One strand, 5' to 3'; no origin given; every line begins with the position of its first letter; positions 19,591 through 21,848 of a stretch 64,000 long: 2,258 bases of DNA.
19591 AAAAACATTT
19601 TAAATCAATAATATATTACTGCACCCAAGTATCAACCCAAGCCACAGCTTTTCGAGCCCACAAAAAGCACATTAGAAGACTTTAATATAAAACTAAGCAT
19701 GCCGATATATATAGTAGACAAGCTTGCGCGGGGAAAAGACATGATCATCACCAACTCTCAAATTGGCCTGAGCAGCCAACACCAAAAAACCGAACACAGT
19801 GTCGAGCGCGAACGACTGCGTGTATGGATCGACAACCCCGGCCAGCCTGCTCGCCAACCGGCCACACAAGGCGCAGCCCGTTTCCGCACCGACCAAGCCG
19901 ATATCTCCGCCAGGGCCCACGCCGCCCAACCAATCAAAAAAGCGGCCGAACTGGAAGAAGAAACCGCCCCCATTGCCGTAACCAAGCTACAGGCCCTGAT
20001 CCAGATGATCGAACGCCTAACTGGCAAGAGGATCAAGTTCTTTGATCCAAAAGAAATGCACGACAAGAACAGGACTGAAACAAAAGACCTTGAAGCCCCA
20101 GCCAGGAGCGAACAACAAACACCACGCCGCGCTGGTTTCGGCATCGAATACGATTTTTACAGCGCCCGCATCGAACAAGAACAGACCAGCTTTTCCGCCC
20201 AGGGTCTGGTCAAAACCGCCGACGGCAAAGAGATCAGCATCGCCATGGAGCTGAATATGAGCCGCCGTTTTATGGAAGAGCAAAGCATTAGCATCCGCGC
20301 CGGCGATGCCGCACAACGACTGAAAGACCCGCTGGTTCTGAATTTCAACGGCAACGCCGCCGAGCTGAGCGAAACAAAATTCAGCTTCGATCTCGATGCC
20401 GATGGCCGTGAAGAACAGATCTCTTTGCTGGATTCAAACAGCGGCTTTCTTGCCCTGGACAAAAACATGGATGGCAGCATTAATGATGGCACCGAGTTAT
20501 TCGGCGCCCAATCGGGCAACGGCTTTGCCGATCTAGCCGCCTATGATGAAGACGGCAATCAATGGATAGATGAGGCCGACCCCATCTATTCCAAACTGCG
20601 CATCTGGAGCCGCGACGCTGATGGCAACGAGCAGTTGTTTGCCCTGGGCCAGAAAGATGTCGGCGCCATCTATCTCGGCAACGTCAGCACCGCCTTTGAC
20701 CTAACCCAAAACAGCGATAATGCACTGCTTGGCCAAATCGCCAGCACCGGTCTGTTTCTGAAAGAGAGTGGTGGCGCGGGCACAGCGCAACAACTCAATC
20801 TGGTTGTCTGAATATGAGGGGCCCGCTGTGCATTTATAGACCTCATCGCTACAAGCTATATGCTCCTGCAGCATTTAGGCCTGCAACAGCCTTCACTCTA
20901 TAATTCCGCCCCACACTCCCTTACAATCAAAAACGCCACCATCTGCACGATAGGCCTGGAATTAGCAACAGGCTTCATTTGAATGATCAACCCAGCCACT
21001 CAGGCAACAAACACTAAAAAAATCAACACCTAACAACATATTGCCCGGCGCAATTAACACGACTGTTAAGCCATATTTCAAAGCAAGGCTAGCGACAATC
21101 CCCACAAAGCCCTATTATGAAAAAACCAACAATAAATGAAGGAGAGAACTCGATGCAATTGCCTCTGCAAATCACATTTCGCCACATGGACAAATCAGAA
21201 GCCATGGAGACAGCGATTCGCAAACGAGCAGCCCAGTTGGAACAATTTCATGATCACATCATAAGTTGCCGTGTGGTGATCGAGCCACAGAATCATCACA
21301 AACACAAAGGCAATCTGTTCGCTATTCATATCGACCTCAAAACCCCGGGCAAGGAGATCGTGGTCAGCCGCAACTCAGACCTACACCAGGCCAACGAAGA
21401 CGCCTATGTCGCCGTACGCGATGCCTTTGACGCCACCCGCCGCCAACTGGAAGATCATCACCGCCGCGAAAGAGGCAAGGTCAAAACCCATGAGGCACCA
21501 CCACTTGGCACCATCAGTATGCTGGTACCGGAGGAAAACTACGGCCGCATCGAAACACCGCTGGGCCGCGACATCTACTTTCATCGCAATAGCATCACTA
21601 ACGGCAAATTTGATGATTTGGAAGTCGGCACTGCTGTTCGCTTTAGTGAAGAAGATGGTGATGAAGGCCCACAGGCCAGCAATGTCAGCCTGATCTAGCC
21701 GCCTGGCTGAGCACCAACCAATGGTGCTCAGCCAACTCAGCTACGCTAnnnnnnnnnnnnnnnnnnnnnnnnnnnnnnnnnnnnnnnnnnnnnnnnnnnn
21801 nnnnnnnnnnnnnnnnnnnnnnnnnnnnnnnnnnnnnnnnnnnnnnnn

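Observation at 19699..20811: Orphan EF-hand/dockerin-like calcium-loop protein transcribed divergently from an Hpt-REC-REC-GGDEF regulator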

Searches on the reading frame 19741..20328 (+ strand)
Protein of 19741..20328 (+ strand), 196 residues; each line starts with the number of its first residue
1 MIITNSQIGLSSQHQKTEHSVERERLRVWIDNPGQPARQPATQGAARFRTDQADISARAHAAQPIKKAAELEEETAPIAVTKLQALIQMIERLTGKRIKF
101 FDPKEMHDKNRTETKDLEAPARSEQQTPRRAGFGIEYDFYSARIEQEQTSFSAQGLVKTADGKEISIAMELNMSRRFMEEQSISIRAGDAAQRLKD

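Call 41: predict_structure(alignment_id=A2)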
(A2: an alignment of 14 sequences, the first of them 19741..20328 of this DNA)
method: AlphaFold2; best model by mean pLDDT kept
length: 196 residues; sequences in the alignment: 14
mean_pLDDT: 66.9   pTM: 0.34
mean pLDDT of the five models: 66.9, 63.1, 59.5, 58.8, 57.9
residues with pLDDT >= 90: 16; 70-90: 68; 50-70: 64; < 50: 48
segments of 3 or more residues with pLDDT < 50: 34-37, 40-42, 44-52, 70-74, 106-126, 193-196
pLDDT, mean of each block of 10 residues (from residue 1): 82 89 82 51 48 56 56 51 64 60 49 41 47 78 90 90 88 88 75 45
secondary structure, 60 per line:
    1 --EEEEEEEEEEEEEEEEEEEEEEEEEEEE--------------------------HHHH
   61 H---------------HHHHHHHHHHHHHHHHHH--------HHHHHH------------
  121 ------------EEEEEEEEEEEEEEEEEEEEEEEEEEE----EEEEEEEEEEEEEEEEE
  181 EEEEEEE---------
elements in order: E3-30 H57-61 H77-94 H103-108 E133-159 E164-187

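Call 54: search_protein_families(library=pfam, alignment_id=A2, max_evalue=10)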
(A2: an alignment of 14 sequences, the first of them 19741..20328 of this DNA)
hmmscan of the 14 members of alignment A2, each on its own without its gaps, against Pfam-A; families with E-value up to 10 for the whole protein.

A. member 1, window:19741-20328:+ (196 aa): 0 families

B. families by the number of members that match (of 14 scanned): 5 families
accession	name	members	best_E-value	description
PF24350.1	DUF7510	1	0.031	Family of unknown function (DUF7510)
PF21113.2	LarA_C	1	0.051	Lactate racemase C-terminal domain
PF01015.23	Ribosomal_S3Ae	1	0.12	Ribosomal S3Ae family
PF11197.13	DUF2835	1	0.21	Protein of unknown function (DUF2835)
PF16907.10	Caskin-Pro-rich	1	1.1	Proline rich region of Caskin proteins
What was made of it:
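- On FlgM anti-sigma-28 factor: No FlgM or FlaG hit in Pfam scans of 14 N-domains at E<=10 (call 54).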

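Call 58: fold_search(model_id=the predicted structure, library=viral)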
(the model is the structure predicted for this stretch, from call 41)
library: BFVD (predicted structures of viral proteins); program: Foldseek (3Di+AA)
matches with E <= 10: 743; with E <= 0.001: 0
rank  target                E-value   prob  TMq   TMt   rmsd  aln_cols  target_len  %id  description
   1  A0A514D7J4            1.3e-03  0.96  0.20  0.21  19.4       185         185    8  Uncharacterized protein (Fragment) [Leviviridae sp.]
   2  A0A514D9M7            1.6e-02  0.28  0.17  0.13  37.9       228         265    8  Uncharacterized protein (Fragment) [Leviviridae sp.]
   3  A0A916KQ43            2.7e-02  0.99  0.17  0.36  23.3        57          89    7  Uncharacterized protein [Mythimna separata entomopoxvirus 'L']
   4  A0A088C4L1            5.4e-02  0.92  0.19  0.19   5.0        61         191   10  (no name in the UniProt tables at hand)
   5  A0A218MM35            6.9e-02  0.93  0.16  0.41  18.3        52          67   13  Uncharacterized protein [uncultured virus]
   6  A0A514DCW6            6.9e-02  0.11  0.14  0.12  23.9       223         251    9  Uncharacterized protein [Leviviridae sp.]
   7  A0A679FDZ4            7.9e-02  0.18  0.11  0.05  34.7       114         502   13  Phage tail fiber protein [Cronobacter phage vB_CsaP_009]
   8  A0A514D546            8.4e-02  0.90  0.20  0.14   4.7        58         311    5  Maturation (Fragment) [Leviviridae sp.]
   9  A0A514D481            1.0e-01  0.44  0.23  0.23  18.2       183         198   10  Uncharacterized protein [Leviviridae sp.]
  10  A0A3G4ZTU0            1.0e-01  0.21  0.13  0.04  21.3       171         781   10  Uncharacterized protein [Edafosvirus sp.]
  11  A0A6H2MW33            1.1e-01  0.11  0.12  0.12  24.5        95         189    7  P4-MP [Torilis crimson leaf virus]
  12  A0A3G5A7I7            1.1e-01  0.11  0.12  0.12  26.1       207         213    9  Uncharacterized protein [Hyperionvirus sp.]
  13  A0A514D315            1.2e-01  0.97  0.20  0.13   3.1        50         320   12  Maturation (Fragment) [Leviviridae sp.]
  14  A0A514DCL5            1.3e-01  0.09  0.09  0.11  16.9        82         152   17  Uncharacterized protein [Leviviridae sp.]
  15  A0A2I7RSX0            1.3e-01  0.05  0.10  0.12  40.3       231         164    6  (no name in the UniProt tables at hand)
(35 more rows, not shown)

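Call 70: search_protein_representatives(alignment_id=A2)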
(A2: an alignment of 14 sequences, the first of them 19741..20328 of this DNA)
Query: 14 sequences, 196 profile positions. Proteins with E-value up to 0.001 (for the whole library): 2208; up to 1e-10: 1243; up to 1e-30: 307. The best 150 are listed.
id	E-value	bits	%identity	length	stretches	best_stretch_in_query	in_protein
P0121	1.7e-58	214.1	-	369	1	1-196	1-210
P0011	6.5e-58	212.2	-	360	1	1-196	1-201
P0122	2.8e-57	210.2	-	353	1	1-193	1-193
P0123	1.1e-55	204.9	-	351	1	1-196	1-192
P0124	9.7e-55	201.9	-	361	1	1-193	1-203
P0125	5.2e-53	196.2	-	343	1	1-196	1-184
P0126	1.7e-51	191.3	-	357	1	1-196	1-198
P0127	4.0e-50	186.8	-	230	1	1-193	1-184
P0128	4.6e-50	186.6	-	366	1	1-191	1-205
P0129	7.6e-50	185.9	-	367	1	1-196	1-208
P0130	1.2e-49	185.3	-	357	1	1-195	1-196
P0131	1.4e-49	185.1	-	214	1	1-196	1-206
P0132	1.7e-49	184.7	-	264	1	1-196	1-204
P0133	4.4e-49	183.4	-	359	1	1-193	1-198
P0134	6.1e-49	183.0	-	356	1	1-193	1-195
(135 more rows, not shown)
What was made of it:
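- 19741..20328 (+): N-terminal domain (M1-D196; DUF8379), the fragment that cleavage would release with a reactive C-terminal Asp. It has three long beta-hairpins (residues 3-30, 133-159, 164-187), a helix at 77-94 ending in the conserved ExLTGK motif, and a disordered variable linker. The N-domain profile always matches from residue 1 of proteins of about 350 aa (call 70).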

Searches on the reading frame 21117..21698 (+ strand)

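Call 3: search_protein_families(library=pfam, proteins=[window:21117-21698:+], max_evalue=1)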
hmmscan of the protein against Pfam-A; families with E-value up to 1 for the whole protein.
window:21117-21698:+ (193 aa): 2 families
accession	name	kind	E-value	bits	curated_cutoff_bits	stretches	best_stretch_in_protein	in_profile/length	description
PF02482.25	Ribosomal_S30AE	-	5.1e-16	59.6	23.7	1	17-118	1-87/88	Sigma 54 modulation protein / S30EA ribosomal protein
PF00313.28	CSD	-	4.2e-11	43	27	1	131-192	3-65/66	'Cold-shock' DNA-binding domain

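Call 4: search_protein_families(library=ncbifam, proteins=[window:21117-21698:+], max_evalue=1)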
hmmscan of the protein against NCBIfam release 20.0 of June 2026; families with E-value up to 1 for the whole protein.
window:21117-21698:+ (193 aa): 11 families
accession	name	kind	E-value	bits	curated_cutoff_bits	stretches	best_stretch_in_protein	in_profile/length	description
TIGR00741.1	yfiA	equivalog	4.9e-08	33.4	40.9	1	17-121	3-98/102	ribosome hibernation-promoting factor, HPF/YfiA family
NF049933.1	TransAntitermCspE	equivalog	3.5e-06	27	120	1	142-192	17-68/69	transcription antiterminator/RNA stability regulator CspE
NF038236.1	retron_eff_Se72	equivalog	6.7e-06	25.9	82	1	131-191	1-60/62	retron Se72 family effector protein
NF007679.0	PRK10354.1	subfamily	8.4e-05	22.8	130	1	151-191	28-68/70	RNA chaperone/antiterminator CspA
NF007780.0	PRK10470.1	equivalog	0.00027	21.2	125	1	17-116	3-90/95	ribosome hibernation promoting factor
NF007654.0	PRK10324.1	equivalog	0.00089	19.8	158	1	17-115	3-89/113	ribosome-associated translation inhibitor RaiA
NF008190.0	PRK10943.1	subfamily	0.00089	19.2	137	1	151-191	27-67/69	cold shock-like protein CspC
NF007378.0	PRK09890.1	equivalog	0.0025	18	144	1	151-191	28-68/70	cold shock protein CspG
NF007062.0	PRK09507.1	subfamily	0.0089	16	133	1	151-191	27-67/69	transcription antiterminator/RNA stability regulator CspE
TIGR02381.1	cspD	equivalog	0.043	13.8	115.4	1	150-191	24-65/68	cold shock domain-containing protein CspD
NF011574.0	PRK14998.1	equivalog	0.048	13.9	147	1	150-190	24-64/73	cold shock-like protein CspD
